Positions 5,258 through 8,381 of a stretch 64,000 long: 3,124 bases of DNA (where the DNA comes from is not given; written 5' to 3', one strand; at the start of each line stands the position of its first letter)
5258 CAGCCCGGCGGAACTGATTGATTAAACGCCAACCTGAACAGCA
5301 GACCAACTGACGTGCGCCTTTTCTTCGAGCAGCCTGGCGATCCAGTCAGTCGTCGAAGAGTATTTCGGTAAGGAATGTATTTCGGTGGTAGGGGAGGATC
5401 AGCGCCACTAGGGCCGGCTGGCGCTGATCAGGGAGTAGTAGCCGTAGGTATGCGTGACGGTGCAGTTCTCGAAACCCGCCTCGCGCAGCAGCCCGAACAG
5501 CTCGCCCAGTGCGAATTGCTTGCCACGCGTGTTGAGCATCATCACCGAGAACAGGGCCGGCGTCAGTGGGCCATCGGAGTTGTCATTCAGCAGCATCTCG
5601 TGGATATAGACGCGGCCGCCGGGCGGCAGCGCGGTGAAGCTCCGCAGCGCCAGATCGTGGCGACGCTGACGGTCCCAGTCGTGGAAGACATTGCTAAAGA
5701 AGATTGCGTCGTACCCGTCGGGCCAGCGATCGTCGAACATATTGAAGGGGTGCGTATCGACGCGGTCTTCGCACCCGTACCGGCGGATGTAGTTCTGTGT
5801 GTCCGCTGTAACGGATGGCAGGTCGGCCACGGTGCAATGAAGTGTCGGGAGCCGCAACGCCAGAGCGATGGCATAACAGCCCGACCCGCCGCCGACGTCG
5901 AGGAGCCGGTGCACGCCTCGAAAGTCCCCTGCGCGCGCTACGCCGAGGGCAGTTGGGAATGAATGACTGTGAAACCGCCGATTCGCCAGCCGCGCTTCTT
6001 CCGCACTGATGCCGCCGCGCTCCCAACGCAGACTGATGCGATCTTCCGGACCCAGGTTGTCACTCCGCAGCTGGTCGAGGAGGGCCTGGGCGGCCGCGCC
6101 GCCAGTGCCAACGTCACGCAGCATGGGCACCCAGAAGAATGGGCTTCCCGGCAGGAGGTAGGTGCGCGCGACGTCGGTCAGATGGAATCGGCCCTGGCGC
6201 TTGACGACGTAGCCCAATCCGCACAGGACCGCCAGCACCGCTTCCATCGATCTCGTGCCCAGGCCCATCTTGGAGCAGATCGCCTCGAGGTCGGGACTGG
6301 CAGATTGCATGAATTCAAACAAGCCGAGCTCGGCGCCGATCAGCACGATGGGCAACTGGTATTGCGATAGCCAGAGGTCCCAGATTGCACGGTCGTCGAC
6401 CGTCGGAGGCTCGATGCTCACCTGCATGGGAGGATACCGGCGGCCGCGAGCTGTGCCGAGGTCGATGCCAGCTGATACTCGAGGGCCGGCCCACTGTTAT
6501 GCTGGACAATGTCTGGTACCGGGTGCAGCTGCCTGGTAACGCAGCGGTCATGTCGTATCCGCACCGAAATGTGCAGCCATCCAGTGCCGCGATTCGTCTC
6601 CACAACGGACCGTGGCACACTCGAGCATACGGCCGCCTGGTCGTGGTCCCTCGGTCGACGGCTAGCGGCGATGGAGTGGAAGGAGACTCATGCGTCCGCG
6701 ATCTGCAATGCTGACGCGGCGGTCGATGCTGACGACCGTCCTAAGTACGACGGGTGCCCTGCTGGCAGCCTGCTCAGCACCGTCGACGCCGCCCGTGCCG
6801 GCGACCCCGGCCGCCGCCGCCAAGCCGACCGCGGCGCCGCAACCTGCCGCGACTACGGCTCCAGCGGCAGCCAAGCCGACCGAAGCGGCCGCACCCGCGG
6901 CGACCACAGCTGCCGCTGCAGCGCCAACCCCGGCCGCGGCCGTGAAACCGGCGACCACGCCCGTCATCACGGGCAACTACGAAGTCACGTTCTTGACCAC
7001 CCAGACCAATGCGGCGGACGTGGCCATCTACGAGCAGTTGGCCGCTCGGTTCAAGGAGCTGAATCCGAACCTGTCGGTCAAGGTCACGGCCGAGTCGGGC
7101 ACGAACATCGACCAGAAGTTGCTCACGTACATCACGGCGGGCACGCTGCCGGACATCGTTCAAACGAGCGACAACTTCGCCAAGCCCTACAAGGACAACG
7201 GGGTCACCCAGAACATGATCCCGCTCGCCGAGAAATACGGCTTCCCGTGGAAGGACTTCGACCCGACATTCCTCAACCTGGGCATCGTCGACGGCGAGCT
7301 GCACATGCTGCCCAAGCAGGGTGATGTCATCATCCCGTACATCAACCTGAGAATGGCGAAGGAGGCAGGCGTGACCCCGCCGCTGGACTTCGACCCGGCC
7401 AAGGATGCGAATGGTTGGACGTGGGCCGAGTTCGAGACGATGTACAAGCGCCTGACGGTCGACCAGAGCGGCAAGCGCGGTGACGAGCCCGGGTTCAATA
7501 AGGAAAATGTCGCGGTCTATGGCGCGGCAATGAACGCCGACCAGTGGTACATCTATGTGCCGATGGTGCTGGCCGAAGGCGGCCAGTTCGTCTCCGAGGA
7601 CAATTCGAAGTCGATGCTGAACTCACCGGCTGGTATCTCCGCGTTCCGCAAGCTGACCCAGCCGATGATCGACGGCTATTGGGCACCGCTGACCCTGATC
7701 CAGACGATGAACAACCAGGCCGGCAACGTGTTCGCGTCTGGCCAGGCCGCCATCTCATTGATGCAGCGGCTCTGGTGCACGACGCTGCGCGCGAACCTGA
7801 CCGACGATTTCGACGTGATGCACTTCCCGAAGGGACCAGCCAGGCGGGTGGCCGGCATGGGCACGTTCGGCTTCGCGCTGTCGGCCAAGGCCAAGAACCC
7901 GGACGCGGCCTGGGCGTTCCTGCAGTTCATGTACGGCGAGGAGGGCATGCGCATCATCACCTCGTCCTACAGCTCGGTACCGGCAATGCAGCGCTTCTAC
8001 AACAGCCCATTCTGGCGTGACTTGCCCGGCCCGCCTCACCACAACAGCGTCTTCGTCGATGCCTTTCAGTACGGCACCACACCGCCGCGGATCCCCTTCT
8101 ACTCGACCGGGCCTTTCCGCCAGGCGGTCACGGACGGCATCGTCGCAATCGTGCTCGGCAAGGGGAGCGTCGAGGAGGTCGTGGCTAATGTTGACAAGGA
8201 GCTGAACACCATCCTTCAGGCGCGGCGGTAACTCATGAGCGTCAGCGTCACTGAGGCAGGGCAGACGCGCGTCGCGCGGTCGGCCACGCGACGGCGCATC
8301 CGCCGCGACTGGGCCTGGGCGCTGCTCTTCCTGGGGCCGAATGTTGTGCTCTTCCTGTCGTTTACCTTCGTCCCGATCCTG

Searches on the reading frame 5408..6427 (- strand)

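Call 56: search_protein_families(library=pfam, proteins=[window:5408-6427:-], max_evalue=0.0001)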
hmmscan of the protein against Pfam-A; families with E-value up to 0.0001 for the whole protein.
window:5408-6427:- (339 aa): 5 families
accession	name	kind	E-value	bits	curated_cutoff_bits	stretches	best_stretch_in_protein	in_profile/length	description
PF00891.24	Methyltransf_2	-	6.6e-29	101.2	22.3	1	135-320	26-210/210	O-methyltransferase domain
PF08242.18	Methyltransf_12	-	1.4e-07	32.6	30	1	176-272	1-97/98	Methyltransferase domain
PF13489.12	Methyltransf_23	-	8.6e-07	29.3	27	1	164-322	14-162/164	Methyltransferase domain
PF08100.18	Dimerisation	-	3.5e-05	24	25.6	1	28-91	22-91/93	O-methyltransferase dimerisation domain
PF13649.12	Methyltransf_25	-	9e-05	23.5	27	0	176-271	2-97/97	Methyltransferase domain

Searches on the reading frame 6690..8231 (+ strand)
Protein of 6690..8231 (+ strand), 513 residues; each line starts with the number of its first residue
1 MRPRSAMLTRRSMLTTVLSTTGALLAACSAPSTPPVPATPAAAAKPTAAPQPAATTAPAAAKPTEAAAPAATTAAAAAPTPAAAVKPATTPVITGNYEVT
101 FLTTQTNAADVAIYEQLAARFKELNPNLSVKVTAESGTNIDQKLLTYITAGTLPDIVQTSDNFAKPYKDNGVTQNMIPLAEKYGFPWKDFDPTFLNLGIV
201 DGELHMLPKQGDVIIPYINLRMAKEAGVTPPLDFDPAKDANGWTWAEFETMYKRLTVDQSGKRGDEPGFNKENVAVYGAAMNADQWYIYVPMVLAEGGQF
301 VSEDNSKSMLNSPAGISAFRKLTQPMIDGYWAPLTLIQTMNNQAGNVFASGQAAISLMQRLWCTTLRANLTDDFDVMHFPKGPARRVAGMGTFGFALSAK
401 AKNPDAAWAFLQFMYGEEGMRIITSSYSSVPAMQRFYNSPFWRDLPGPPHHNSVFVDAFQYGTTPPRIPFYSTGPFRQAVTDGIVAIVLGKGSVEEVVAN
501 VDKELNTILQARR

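Call 56: search_protein_families(library=pfam, proteins=[window:6690-8231:+], max_evalue=0.0001)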
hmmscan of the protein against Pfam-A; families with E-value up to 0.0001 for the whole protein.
window:6690-8231:+ (513 aa): 3 families
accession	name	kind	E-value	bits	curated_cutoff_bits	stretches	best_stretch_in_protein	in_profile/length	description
PF01547.30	SBP_bac_1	-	9.8e-25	88.6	26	1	110-420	6-306/307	Bacterial extracellular solute-binding protein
PF13416.11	SBP_bac_8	-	5.3e-24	85.9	27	1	116-446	1-275/279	Bacterial extracellular solute-binding protein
PF13531.11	SBP_bac_11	-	6.8e-07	29.7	25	0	342-425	145-223/227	Bacterial extracellular solute-binding protein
